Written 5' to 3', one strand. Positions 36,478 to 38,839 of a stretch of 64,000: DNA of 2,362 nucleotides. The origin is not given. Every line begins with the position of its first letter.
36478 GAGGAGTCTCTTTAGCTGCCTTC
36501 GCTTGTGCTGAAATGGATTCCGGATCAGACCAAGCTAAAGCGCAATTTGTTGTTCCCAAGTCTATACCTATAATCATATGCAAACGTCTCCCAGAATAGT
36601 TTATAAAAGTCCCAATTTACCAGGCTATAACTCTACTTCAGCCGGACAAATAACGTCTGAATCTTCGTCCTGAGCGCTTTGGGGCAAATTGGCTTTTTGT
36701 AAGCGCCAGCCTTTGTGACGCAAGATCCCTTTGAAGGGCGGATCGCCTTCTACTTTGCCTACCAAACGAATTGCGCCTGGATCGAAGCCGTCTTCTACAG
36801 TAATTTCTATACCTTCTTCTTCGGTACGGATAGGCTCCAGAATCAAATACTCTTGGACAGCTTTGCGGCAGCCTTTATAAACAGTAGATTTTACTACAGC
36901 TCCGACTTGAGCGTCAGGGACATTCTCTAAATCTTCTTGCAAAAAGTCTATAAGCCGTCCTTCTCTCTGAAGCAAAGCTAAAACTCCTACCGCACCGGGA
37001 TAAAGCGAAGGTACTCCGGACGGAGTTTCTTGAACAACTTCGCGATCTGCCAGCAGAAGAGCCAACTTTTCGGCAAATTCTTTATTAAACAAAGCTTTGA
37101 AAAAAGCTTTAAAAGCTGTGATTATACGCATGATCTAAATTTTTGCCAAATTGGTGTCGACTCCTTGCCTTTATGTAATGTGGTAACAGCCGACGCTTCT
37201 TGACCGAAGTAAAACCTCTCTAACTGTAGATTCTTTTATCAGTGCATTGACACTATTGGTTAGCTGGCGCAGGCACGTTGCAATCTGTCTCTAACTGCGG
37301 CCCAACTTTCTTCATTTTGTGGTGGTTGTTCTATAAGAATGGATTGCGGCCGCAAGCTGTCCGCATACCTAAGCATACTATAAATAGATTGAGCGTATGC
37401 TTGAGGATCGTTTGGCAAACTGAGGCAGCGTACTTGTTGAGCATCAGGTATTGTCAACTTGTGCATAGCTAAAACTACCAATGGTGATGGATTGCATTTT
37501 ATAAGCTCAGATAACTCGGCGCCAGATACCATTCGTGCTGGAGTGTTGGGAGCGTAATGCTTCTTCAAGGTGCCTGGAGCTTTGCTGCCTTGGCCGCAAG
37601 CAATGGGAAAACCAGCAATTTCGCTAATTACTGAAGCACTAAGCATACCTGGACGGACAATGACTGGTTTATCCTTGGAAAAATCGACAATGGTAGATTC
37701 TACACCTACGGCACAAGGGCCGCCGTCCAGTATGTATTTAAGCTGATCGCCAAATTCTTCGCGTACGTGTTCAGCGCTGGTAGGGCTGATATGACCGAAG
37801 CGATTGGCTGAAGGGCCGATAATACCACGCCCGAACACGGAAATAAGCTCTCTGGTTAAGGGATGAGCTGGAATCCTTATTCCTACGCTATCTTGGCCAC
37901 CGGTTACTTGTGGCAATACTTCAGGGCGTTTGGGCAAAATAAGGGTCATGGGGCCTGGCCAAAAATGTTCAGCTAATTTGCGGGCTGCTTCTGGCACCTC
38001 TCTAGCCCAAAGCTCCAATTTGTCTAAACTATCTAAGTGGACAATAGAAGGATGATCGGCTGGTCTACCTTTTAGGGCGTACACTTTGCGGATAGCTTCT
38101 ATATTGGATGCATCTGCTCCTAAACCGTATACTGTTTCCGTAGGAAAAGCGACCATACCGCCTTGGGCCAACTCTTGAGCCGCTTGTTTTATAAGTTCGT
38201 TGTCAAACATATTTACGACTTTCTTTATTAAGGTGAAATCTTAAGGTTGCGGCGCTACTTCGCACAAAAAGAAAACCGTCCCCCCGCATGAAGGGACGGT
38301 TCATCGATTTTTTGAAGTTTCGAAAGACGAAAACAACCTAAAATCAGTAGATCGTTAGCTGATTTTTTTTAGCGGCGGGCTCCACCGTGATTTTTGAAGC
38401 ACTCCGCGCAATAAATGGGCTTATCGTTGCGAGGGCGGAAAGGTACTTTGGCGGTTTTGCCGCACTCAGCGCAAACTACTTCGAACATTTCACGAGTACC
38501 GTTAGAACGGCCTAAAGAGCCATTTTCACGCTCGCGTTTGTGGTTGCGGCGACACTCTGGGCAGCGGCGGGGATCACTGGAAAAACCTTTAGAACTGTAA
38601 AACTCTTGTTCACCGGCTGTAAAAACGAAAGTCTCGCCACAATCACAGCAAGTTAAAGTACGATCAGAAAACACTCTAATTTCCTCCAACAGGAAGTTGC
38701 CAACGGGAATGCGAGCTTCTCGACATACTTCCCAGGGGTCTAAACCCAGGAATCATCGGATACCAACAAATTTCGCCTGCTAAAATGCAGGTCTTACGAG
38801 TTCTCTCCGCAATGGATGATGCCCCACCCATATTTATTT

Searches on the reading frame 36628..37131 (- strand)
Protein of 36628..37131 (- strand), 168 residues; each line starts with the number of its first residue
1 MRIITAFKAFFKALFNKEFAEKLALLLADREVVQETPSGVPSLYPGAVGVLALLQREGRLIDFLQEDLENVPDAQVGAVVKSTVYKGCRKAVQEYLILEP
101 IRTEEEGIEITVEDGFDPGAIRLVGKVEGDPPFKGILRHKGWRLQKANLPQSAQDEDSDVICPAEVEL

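Call 7: search_protein_families(library=pfam, proteins=[window:36628-37131:-], max_evalue=0.001)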
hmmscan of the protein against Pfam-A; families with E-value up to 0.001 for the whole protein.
window:36628-37131:- (168 aa): 1 family
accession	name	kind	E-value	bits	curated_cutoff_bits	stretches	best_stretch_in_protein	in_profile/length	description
PF10816.13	DUF2760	-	1.9e-46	157.3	25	1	47-167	5-124/124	Domain of unknown function (DUF2760)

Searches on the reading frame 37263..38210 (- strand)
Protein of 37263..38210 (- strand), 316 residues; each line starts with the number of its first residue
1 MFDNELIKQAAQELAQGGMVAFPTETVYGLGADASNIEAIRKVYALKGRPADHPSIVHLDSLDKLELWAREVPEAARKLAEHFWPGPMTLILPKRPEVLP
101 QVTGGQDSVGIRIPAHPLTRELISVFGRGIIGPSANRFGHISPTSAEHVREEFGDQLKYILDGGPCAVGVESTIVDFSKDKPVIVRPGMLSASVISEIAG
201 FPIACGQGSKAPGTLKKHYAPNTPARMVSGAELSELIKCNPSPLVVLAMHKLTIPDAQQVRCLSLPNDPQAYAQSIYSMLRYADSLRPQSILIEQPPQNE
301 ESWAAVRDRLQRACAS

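Call 7: search_protein_families(library=pfam, proteins=[window:37263-38210:-], max_evalue=0.001)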
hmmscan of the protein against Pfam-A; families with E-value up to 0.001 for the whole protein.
window:37263-38210:- (316 aa): 2 families
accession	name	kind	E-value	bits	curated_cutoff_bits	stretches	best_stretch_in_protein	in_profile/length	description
PF01300.24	Sua5_yciO_yrdC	-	1.9e-61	207.1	25.1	1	14-188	3-178/178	Telomere recombination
PF03481.19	Sua5_C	-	7.6e-20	72.3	22.9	1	207-315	23-136/136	Threonylcarbamoyl-AMP synthase, C-terminal domain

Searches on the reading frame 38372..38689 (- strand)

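Call 7: search_protein_families(library=pfam, proteins=[window:38372-38689:-], max_evalue=0.001)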
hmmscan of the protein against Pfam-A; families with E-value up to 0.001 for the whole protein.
window:38372-38689:- (106 aa): 2 families
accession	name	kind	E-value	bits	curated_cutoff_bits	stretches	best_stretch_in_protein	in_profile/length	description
PF13451.12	zf_Tbcl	-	4.4e-21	75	24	1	9-54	2-47/48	Probable treble clef domain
PF23477.1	zf_Tbcl_2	-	5.1e-19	68.1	27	1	66-101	1-36/37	Probable treble clef zinc finger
